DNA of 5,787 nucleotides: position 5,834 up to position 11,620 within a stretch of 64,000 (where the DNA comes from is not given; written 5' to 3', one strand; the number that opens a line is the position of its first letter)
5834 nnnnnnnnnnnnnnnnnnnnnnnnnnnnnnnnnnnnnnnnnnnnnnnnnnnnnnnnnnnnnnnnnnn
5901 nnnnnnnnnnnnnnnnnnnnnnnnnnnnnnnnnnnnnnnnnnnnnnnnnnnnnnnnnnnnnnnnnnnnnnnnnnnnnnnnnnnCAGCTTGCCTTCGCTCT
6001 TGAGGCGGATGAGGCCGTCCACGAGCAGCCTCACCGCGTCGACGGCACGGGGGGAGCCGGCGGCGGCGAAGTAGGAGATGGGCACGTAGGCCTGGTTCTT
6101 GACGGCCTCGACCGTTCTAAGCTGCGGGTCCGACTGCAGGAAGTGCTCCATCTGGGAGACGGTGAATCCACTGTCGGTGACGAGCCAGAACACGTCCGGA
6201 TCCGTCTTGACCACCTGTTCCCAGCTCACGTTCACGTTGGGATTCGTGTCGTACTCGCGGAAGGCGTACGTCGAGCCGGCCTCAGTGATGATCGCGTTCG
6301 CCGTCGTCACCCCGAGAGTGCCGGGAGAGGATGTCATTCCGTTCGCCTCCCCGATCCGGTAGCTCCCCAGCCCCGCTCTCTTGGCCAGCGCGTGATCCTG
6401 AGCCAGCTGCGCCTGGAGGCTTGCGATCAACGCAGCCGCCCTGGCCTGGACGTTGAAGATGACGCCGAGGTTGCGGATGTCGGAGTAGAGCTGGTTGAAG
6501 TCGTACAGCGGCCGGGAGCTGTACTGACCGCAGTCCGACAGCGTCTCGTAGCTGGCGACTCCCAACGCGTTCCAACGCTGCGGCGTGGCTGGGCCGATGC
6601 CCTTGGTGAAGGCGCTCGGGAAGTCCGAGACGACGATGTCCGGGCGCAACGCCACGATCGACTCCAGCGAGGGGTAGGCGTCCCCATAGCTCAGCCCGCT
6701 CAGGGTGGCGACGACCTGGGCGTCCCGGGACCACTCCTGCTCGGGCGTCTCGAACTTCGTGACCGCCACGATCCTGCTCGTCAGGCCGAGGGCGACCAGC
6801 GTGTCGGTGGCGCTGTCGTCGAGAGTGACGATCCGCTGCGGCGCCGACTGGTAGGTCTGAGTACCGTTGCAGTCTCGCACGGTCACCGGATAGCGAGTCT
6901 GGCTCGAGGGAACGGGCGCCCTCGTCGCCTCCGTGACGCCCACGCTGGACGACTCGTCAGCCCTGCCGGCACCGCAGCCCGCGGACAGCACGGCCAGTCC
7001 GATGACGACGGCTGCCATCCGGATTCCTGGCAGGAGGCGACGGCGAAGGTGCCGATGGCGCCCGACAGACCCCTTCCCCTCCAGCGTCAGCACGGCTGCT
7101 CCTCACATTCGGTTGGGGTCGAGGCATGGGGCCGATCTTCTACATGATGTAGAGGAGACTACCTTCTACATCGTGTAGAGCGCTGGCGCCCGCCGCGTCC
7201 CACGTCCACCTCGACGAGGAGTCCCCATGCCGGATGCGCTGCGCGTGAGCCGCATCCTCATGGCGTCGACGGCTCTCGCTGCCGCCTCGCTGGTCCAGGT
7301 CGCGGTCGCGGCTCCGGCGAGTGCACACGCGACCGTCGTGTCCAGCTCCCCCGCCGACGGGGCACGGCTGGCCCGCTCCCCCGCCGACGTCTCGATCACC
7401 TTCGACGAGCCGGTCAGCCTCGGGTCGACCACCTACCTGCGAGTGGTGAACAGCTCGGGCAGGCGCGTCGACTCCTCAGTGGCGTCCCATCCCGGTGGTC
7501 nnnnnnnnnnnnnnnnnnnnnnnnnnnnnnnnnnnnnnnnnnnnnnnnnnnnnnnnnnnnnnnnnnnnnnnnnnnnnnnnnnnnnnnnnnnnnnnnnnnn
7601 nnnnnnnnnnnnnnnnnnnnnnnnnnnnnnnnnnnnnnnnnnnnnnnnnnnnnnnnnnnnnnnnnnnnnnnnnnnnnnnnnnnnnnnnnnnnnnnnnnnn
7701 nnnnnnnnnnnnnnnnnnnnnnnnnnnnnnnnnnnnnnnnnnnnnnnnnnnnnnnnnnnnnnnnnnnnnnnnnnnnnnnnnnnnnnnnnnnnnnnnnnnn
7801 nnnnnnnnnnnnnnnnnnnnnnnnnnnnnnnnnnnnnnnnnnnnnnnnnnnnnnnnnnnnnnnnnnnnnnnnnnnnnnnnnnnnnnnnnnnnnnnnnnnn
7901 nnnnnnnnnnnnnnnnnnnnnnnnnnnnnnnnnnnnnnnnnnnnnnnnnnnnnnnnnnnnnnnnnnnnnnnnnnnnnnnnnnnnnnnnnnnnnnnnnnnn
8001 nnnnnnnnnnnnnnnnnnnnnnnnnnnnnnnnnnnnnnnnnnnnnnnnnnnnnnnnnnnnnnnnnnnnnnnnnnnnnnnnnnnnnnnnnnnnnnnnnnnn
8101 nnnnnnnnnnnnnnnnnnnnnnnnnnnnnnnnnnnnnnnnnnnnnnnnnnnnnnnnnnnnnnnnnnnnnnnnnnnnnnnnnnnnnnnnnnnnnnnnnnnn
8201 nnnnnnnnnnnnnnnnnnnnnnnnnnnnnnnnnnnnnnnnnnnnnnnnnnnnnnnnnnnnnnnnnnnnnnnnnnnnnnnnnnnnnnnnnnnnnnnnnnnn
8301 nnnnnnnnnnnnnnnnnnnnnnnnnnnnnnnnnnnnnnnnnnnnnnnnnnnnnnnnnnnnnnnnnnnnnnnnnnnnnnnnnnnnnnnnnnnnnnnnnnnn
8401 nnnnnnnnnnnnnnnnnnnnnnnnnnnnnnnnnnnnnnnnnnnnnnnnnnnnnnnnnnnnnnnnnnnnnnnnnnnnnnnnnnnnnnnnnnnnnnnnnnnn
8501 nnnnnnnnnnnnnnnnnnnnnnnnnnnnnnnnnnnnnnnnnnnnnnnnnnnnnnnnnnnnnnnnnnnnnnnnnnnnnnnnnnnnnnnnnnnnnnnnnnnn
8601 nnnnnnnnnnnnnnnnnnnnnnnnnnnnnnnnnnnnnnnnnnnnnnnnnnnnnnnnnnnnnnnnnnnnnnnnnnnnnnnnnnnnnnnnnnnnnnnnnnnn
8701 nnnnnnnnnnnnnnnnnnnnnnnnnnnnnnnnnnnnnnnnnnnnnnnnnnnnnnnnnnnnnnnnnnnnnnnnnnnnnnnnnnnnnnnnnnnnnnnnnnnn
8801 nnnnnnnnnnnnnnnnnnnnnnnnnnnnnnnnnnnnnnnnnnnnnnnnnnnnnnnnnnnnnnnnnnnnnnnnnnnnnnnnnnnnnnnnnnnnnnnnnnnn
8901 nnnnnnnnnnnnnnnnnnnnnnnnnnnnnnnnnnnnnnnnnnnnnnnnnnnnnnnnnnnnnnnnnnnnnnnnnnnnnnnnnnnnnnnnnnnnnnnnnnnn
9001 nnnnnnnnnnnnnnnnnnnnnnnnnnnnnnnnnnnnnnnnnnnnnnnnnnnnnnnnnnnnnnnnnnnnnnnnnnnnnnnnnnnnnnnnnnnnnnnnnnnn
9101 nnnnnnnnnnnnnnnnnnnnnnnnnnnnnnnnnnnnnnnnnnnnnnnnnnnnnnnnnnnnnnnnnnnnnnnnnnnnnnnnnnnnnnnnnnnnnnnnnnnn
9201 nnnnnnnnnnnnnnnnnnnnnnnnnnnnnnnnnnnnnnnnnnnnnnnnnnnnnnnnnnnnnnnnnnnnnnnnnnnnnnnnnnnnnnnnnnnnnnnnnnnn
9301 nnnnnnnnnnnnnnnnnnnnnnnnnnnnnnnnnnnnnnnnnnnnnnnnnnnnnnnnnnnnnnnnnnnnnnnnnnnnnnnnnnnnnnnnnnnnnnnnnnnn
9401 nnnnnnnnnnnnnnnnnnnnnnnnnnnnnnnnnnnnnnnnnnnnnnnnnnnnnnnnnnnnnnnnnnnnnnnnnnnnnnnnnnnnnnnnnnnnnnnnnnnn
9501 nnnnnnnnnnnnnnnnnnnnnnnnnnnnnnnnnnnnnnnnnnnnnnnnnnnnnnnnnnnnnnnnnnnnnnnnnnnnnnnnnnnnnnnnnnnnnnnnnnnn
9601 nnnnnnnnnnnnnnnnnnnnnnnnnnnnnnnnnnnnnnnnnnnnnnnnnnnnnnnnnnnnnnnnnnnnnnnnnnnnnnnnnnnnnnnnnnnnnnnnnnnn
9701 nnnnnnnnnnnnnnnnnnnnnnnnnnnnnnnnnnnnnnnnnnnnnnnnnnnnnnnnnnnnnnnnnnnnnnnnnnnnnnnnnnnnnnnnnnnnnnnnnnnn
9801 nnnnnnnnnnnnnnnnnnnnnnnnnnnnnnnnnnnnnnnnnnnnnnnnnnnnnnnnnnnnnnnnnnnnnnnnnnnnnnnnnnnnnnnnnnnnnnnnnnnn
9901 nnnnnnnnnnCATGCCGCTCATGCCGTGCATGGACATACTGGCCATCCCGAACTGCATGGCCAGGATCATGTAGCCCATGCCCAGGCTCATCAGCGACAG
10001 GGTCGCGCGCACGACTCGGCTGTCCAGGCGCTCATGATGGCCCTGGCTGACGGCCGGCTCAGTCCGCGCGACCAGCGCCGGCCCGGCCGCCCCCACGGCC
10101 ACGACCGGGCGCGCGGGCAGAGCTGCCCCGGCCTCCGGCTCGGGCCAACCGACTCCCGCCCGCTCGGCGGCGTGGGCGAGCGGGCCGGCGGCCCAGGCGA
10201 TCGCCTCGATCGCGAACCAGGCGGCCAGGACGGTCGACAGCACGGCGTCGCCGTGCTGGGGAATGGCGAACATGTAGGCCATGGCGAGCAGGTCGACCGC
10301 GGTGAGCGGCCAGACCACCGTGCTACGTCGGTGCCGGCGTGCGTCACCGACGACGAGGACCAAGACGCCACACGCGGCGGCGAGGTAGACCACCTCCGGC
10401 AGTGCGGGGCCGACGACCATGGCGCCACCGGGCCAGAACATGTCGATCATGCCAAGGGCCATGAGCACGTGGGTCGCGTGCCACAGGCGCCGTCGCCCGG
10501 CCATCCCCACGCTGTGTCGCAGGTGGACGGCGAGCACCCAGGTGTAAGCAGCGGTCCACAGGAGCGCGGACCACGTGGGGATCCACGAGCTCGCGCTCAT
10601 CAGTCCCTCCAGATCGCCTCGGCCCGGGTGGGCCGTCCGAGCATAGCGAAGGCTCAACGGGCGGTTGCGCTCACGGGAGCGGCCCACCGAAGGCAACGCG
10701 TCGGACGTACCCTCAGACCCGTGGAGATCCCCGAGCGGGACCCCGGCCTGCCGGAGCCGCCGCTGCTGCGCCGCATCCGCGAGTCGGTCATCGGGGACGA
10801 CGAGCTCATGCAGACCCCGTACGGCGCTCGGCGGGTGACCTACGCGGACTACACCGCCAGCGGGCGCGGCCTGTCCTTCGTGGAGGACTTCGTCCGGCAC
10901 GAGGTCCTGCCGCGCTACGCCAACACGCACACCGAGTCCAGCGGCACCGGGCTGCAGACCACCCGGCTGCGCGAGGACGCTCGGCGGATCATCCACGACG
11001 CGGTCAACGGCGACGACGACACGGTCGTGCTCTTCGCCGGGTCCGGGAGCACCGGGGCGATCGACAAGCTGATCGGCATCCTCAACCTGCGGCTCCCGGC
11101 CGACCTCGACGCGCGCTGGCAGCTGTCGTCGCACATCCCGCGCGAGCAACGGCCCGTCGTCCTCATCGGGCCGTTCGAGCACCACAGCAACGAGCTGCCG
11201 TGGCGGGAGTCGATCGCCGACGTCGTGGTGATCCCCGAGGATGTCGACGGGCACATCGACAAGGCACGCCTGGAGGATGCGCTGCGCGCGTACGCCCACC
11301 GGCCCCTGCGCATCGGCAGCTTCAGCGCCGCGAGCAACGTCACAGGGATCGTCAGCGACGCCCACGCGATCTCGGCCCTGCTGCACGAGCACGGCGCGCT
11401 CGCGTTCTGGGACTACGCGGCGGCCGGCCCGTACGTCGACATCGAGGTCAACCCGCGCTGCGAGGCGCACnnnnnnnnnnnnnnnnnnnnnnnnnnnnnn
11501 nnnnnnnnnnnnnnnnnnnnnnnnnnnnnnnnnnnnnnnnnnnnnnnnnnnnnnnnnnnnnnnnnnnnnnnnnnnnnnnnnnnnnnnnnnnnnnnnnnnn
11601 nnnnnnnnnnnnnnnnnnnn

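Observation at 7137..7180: Twin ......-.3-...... operators straddling overlapping divergent promoters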

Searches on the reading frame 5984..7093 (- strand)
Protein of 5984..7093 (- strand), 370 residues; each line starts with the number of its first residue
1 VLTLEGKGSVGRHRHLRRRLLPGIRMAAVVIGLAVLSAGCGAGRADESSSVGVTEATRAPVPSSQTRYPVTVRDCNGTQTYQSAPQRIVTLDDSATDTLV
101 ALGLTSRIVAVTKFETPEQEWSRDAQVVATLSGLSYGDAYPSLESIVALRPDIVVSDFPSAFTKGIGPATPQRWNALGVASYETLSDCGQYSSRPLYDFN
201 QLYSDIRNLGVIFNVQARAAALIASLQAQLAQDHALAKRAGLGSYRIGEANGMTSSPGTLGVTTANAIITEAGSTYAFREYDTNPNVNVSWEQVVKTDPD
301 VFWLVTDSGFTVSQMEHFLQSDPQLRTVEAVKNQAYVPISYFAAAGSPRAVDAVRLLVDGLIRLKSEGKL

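Call 7: search_protein_families(library=pfam, proteins=[window:5984-7093:-])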
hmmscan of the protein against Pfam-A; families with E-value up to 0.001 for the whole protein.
window:5984-7093:- (370 aa): 1 family
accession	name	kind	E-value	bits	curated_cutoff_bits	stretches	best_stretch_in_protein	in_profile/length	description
PF01497.23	Peripla_BP_2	-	9.2e-17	61.7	27.5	1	88-334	1-226/235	Periplasmic binding protein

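Call 74: find_homologous_proteins(query=window:5984-7093:-, max_evalue=1e-15)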
Query window:5984-7093:- (370 aa): 13 proteins with E <= 1e-15 among 8000 candidates.
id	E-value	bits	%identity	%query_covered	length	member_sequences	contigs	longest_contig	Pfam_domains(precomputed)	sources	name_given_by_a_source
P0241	1.6e-221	752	100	93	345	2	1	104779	PF01497.24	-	-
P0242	8.1e-178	608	78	93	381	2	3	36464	PF01497.24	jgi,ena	-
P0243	7.7e-177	605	78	92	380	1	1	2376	PF01497.24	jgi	-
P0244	1.6e-166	571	75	91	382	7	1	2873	PF01497.24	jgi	-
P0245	2.9e-165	567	73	93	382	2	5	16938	PF01497.24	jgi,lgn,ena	-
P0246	8.6e-161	553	70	96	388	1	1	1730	PF01497.24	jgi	jgi:iron complex transport system substrate-binding protein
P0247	4.3e-149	514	68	89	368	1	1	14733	PF01497.24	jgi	jgi:iron complex transport system substrate-binding protein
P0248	1.6e-126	440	65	83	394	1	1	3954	PF01497.24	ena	-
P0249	6.1e-124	431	58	90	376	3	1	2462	PF01497.24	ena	-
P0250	2.0e-110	387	55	93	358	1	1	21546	PF01497.24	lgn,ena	-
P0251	3.9e-108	379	57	87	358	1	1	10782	PF01497.24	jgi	jgi:iron complex transport system substrate-binding protein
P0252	5.6e-96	339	51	89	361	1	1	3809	PF01497.24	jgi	jgi:iron complex transport system substrate-binding protein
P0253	1.1e-28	118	33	87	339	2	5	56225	PF01497.24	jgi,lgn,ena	-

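Call 75: find_encoding_contigs(protein=P0242, flank=7000, max_places=3)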
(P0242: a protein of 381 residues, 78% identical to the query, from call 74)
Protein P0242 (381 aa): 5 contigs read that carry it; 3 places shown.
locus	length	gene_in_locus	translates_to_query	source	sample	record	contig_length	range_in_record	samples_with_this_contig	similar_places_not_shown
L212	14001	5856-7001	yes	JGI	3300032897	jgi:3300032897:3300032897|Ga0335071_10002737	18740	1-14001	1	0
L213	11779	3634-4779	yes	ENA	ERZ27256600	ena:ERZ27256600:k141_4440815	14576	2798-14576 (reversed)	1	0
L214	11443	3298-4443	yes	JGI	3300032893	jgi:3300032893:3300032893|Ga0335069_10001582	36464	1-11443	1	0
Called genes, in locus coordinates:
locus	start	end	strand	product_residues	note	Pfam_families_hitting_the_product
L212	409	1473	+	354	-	PF01032:FecCD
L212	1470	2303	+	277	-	PF00005:ABC_tran, PF02463:SMC_N (faint), PF13304:AAA_21 (faint)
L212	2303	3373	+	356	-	PF01497:Peripla_BP_2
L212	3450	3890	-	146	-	PF01475:FUR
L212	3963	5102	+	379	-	PF03824:NicO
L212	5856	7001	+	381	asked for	PF01497:Peripla_BP_2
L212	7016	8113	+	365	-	PF01032:FecCD, PF00950:ABC-3 (weak)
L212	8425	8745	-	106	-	-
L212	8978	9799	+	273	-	-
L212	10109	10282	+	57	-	-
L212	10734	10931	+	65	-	-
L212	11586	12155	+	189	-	-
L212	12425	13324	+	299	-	PF01381:HTH_3, PF12727:PBP_like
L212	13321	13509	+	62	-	-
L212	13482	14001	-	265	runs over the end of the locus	PF01925:TauE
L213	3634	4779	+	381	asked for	PF01497:Peripla_BP_2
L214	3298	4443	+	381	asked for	PF01497:Peripla_BP_2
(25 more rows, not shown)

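Call 76: find_encoding_contigs(protein=P0245, flank=7000, max_places=3)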
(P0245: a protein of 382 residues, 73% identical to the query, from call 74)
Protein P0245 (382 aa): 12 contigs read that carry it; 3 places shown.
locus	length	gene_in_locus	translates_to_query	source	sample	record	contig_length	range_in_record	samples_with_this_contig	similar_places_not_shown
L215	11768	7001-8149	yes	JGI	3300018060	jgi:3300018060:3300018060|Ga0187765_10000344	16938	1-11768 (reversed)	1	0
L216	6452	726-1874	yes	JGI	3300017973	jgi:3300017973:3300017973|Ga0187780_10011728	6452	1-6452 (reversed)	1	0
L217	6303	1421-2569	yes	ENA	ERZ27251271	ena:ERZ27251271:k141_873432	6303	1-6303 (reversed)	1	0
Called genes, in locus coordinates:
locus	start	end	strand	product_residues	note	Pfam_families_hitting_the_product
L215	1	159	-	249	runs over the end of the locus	PF13701:DDE_Tnp_1_4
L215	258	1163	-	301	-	PF08388:GIIM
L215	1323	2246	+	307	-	PF00589:Phage_integrase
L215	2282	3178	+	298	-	PF00589:Phage_integrase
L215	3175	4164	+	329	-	PF02899:Phage_int_SAM_1, PF00589:Phage_integrase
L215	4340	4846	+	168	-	PF08388:GIIM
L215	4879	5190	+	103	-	PF00872:Transposase_mut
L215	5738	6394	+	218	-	PF13006:Nterm_IS4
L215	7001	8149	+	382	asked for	PF01497:Peripla_BP_2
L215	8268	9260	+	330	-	PF01032:FecCD, PF00950:ABC-3 (weak)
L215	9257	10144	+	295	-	PF00005:ABC_tran, PF13304:AAA_21 (faint)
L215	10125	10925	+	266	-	-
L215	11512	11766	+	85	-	?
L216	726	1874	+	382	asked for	PF01497:Peripla_BP_2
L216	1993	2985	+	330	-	PF01032:FecCD, PF00950:ABC-3 (weak)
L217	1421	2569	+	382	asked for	PF01497:Peripla_BP_2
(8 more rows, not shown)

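Call 77: find_encoding_contigs(protein=P0247, flank=7000, max_places=2)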
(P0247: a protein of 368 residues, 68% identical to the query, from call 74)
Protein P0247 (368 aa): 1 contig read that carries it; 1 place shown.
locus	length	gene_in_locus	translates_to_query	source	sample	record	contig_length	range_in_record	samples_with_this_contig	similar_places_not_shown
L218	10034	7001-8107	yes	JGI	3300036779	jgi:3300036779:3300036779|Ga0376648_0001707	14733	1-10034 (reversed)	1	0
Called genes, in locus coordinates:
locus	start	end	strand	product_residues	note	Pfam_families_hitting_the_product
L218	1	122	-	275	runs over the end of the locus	PF13191:AAA_16 (weak), PF00005:ABC_tran, PF13304:AAA_21 (faint)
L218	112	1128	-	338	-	PF13379:NMT1_2, PF09084:NMT1 (weak)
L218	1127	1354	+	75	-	-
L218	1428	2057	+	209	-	PF02566:OsmC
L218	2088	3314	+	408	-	PF01266:DAO (faint), PF07992:Pyr_redox_2, PF13738:Pyr_redox_3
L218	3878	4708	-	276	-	PF13462:Thioredoxin_4, PF01323:DSBA (faint)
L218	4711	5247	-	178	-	PF07291:MauE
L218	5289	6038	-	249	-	PF13490:zf-HC2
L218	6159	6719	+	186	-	PF07638:Sigma70_ECF, PF04542:Sigma70_r2, PF08281:Sigma70_r4_2, PF04545:Sigma70_r4 (weak)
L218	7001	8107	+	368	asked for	PF01497:Peripla_BP_2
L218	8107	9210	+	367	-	PF01032:FecCD, PF00950:ABC-3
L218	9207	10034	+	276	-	?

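Call 90: find_encoding_contigs(protein=P0241, flank=1000, max_places=4)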
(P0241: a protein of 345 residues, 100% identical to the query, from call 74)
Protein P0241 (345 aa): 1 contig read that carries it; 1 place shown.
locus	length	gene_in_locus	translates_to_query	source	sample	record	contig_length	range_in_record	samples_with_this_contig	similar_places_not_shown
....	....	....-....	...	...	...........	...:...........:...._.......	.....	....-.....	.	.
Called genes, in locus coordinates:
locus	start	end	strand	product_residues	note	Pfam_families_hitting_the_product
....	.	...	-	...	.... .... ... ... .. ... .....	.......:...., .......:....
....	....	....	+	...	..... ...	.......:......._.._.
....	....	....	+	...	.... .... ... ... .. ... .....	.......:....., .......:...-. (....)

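Call 100: search_protein_families(library=ncbifam, proteins=[window:5984-7093:-], max_evalue=0.001)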
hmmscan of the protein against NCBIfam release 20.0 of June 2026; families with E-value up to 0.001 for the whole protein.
window:5984-7093:- (370 aa): 8 families
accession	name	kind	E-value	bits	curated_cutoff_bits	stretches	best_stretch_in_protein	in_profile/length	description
TIGR03868.1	F420-O_ABCperi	hypoth_equivalog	1.1e-37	129.9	392.4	1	69-361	1-284/287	putative F420-0 ABC transporter substrate-binding protein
NF052484.1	sider_BP_EitA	equivalog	3.6e-22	78.9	640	1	61-337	12-298/328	siderophore ABC transporter substrate-binding protein EitA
TIGR04281.1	peripla_PGF_1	equivalog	1.6e-11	44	325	1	67-155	2-85/330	PGF-CTERM-anchored ABC transporter substrate-binding protein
NF008501.1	PRK11411.1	subfamily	1.5e-10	40.6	320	1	63-157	17-108/303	Fe(3+) dicitrate ABC transporter substrate-binding protein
NF002894.0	PRK03379.1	equivalog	5.2e-06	25.8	234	0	80-156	18-84/266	vitamin B12 ABC transporter substrate-binding protein BtuF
NF008200.0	PRK10957.1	equivalog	7.8e-05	21.7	205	1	44-155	25-130/330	Fe2+-enterobactin ABC transporter substrate-binding protein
TIGR03659.1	IsdE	equivalog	0.00016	21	298.65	0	76-353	29-283/292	heme ABC transporter substrate-binding protein IsdE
NF047879.1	catechol_SstD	exception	0.00035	19.7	450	0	75-116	61-102/343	ferrated catecholamine ABC transporter substrate-binding lipoprotein SstD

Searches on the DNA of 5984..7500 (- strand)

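Call 79: search_rna_families(sources=[L212, L215, L218], threshold=gathering)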
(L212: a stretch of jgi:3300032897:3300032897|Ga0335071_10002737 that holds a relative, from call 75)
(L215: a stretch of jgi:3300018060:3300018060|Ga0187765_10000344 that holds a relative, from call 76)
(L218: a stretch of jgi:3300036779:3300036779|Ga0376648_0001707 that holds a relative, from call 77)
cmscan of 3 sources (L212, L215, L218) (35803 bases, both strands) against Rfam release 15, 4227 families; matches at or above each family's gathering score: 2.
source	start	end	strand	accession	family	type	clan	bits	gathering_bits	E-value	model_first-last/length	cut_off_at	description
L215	184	261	-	RF00029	Intron_gpII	Intron;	-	55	40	2.6e-08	1-77/77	no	Group II catalytic intron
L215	4866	4965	+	RF00029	Intron_gpII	Intron;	-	47.3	40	2.1e-06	1-77/77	no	Group II catalytic intron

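Call 80: search_rna_families(source=window, start=6800, end=7500, threshold=evalue, max_evalue=1)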
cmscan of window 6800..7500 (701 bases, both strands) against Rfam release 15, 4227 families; matches with E-value up to 1: 0.
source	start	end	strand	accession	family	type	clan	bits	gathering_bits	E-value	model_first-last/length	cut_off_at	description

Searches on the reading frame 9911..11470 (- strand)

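Call 7: search_protein_families(library=pfam, proteins=[window:9911-11470:-])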
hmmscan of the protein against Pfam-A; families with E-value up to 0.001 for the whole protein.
window:9911-11470:- (520 aa): 1 family
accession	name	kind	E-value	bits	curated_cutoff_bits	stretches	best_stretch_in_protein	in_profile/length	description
PF17197.9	DUF5134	-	1.3e-09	38.6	29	1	328-505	3-152/152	Domain of unknown function (DUF5134)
